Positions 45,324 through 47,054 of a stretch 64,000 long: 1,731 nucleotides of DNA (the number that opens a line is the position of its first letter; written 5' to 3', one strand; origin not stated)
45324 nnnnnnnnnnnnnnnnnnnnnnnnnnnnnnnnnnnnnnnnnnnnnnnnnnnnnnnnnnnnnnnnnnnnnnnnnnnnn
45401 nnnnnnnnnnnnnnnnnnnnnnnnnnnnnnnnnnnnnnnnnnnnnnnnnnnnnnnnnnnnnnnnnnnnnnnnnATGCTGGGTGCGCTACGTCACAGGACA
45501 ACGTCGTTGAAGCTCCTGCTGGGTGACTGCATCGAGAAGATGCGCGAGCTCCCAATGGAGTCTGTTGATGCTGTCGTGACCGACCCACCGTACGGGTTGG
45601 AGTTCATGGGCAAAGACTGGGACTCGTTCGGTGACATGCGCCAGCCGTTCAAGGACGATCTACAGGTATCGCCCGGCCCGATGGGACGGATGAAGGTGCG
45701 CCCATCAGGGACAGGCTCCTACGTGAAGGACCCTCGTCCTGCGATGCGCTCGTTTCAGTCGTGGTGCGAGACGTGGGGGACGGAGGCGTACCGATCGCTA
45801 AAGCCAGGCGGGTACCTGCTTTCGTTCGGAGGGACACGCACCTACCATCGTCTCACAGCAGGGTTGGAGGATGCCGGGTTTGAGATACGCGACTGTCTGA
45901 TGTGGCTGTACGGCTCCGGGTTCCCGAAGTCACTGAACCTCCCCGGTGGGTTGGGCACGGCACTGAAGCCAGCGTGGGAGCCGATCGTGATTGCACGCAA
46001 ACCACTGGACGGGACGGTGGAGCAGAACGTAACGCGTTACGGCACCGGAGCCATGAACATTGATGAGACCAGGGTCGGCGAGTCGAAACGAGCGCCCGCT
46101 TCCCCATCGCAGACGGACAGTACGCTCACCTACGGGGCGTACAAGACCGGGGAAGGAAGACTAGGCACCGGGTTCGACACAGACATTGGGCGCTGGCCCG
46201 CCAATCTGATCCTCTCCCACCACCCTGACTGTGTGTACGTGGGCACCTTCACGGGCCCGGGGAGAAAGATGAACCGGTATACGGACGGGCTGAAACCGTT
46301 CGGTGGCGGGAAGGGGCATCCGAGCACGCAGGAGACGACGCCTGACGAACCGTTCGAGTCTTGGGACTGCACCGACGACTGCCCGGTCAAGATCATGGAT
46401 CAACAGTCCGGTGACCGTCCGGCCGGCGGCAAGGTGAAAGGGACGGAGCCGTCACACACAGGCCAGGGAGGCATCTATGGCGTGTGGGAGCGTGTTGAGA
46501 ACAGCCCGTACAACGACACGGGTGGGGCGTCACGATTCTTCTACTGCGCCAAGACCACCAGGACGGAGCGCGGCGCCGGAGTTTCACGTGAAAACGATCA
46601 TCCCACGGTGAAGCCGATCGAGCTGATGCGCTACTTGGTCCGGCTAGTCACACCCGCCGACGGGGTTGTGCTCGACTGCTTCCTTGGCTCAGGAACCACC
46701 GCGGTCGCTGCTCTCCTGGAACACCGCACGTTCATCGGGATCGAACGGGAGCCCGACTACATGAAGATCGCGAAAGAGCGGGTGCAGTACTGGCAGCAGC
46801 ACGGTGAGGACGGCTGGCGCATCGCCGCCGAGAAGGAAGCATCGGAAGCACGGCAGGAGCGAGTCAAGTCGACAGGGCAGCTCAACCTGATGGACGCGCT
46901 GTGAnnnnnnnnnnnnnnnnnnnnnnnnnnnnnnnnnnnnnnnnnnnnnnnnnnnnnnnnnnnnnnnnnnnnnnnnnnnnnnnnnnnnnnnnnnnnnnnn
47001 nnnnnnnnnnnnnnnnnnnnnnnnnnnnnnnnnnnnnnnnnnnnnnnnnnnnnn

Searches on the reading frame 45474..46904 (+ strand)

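Call 85: search_protein_families(library=phrogs, proteins=[window:45474-46904:+], max_evalue=0.00001)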
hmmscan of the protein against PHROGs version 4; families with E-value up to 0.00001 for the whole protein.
window:45474-46904:+ (476 aa): 9 families
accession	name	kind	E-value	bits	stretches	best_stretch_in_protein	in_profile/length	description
phrog_67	-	other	1.1e-76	260.4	1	11-438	123-344/743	DNA methyltransferase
phrog_3008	-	other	2.3e-35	123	1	303-463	83-238/244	DNA methyltransferase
phrog_498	-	other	2e-24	87.1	1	369-454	352-435/633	DNA methyltransferase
phrog_6025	-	other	3.2e-22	80.1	2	9-54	9-57/192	DNA methyltransferase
phrog_23148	-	unknown function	3.6e-21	76.9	1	353-438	66-147/165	-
phrog_18293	-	other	6.8e-19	69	1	375-440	45-110/119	methyltransferase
phrog_8769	-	other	2.1e-18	66.9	1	385-445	1-61/71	methyltransferase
phrog_23085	-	unknown function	8.2e-14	52.4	1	374-467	42-133/138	-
phrog_6952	-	other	1.1e-07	32.8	1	375-438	113-176/181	DNA methyltransferase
